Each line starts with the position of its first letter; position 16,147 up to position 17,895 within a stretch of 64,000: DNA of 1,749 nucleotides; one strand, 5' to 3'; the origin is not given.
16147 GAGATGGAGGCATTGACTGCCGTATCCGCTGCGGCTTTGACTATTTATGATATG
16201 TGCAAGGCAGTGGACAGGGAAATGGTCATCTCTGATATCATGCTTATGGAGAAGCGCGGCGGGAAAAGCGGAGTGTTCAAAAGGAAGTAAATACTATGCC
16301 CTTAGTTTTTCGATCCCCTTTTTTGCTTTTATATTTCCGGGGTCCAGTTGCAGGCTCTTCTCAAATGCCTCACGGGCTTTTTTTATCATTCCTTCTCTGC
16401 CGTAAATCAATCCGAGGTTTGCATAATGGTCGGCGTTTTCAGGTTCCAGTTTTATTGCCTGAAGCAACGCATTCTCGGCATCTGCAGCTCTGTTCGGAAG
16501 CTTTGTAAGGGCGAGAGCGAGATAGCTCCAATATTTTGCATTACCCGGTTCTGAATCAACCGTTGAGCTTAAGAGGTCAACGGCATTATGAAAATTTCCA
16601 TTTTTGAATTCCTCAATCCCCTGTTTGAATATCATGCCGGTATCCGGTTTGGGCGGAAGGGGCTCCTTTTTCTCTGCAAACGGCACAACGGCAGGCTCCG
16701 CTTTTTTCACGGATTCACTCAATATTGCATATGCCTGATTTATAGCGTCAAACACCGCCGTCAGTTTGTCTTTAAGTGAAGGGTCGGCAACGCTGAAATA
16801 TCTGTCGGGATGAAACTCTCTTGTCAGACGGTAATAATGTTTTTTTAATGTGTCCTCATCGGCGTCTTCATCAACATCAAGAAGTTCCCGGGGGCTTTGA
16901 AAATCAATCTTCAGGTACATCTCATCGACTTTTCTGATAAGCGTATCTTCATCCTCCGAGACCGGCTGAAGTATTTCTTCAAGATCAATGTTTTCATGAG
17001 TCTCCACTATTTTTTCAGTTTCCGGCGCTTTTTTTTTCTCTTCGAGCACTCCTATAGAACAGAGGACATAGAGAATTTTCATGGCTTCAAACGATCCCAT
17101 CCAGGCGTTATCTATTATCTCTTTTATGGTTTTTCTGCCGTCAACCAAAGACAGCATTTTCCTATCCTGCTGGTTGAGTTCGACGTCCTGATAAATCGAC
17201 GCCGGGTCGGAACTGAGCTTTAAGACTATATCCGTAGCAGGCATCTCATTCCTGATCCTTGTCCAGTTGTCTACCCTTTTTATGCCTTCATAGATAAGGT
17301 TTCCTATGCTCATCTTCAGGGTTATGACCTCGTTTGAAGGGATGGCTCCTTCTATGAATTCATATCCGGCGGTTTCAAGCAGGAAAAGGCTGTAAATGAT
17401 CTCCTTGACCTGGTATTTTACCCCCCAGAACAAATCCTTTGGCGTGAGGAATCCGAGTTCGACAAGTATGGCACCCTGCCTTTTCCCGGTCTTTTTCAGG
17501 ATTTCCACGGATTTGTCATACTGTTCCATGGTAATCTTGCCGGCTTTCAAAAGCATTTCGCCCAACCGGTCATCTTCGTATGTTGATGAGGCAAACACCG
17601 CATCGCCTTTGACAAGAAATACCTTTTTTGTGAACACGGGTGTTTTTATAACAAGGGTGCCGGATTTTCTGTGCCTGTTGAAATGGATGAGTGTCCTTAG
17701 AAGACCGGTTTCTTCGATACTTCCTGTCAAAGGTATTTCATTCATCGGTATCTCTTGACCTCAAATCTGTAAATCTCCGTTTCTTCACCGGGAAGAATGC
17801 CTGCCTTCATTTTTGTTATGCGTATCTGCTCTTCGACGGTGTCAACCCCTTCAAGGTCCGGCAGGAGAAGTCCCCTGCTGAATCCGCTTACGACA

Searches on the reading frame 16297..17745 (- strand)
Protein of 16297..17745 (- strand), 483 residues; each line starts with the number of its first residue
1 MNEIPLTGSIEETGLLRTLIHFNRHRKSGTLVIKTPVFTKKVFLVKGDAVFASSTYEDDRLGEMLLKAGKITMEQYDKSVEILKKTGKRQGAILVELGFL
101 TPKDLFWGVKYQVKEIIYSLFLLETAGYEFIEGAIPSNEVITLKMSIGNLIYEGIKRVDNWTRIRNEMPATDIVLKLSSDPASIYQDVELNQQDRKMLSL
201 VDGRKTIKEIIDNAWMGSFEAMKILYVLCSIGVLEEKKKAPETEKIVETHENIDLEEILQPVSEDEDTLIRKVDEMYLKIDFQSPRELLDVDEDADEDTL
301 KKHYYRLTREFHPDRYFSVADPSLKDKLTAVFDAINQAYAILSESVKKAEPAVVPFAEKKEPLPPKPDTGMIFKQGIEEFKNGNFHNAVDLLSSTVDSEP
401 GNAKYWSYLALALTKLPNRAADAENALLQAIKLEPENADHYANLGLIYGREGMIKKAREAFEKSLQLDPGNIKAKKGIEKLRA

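Call 93: find_related_loci(query=window:16297-17745:-, collection=genome_contigs, flank=10000)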
Query window:16297-17745:- (483 aa) in genome_contigs; peptide patterns used: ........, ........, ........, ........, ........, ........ (x = any residue, [..] = any of these).
160 stretches matched a pattern; 122 encode a relative of the query (tblastn E <= 1e-3); the best 80 are kept; 80 distinct loci.
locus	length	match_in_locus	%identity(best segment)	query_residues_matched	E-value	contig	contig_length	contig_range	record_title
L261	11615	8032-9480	94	1-483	0e+0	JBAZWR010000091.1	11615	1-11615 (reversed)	MAG: Thermodesulfovibrionales bacterium isolate SO_2017_GW1_37 NODE_20696_length_11615_cov_1.240338_OW334_2017, whole ge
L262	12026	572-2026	75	1-483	0e+0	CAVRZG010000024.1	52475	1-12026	MAG: uncultured Nitrospiraceae bacterium isolate MFD05942.bin.3.50 genome assembly, contig: contig_60907, whole genome s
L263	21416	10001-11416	64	1-482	0e+0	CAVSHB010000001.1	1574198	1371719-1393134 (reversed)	MAG: uncultured Nitrospiraceae bacterium isolate MFD01476.bin.1.136 genome assembly, contig: contig_11828, whole genome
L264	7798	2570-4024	63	1-483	0e+0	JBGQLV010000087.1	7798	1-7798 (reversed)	MAG: Thermodesulfovibrionia bacterium isolate OBJ2_061818_150_9 k141_1281233_length_7798_cov_16.9564, whole genome shotg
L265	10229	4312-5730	64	1-483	0e+0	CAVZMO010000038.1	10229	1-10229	MAG: Thermodesulfovibrionales bacterium isolate MFD04408.bin.2.178 genome assembly, contig: contig_35338, whole genome s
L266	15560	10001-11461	64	1-483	0e+0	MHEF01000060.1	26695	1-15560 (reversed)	MAG: Nitrospirae bacterium RBG_13_39_12 RBG_13_scaffold_1957, whole genome shotgun sequence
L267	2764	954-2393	63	1-482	0e+0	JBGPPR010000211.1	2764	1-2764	MAG: Thermodesulfovibrionia bacterium isolate OBJ1_062018_150_9 k141_1493556_length_2764_cov_7.7522, whole genome shotgu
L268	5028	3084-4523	63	1-482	0e+0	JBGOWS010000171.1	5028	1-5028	MAG: Thermodesulfovibrionia bacterium isolate OBJ_0618_130150_87 k141_6038167_length_5028_cov_331.8066, whole genome sho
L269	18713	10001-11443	63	1-482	0e+0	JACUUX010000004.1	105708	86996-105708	MAG: Nitrospirae bacterium isolate Kmv42 NODE_47_length_105708_cov_90.127086, whole genome shotgun sequence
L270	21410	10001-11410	63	1-483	0e+0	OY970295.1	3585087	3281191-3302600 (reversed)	MAG: Thermodesulfovibrionales bacterium isolate MFD01299.bin.c.3 genome assembly, chromosome: 1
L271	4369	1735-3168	62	1-480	0e+0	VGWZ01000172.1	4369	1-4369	MAG: Nitrospira sp. isolate K_DeepCast_250m_m1_045 K_DeepCast_250m_m1_045_Ga0194125_10045399, whole genome shotgun seque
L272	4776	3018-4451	61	3-482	0e+0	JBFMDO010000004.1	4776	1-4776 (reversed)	MAG: Nitrospirota bacterium isolate MAG221 MAG221_4, whole genome shotgun sequence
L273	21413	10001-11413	64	1-482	0e+0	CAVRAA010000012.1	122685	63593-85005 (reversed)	MAG: uncultured Nitrospiraceae bacterium isolate MFD00032.bin.1.209 genome assembly, contig: contig_91268, whole genome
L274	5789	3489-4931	61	1-482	0e+0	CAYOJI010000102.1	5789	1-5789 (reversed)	MAG TPA_asm: uncultured Nitrospiraceae bacterium isolate binchicken_co40_94 genome assembly, contig: NODE_5328_length_57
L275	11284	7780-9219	60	1-482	0e+0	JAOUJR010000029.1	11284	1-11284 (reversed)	MAG: Nitrospirota bacterium isolate 8_1_Jan_SF_Bin13 8_1_Jan_SF_Bin13_scaffold_3044_c1, whole genome shotgun sequence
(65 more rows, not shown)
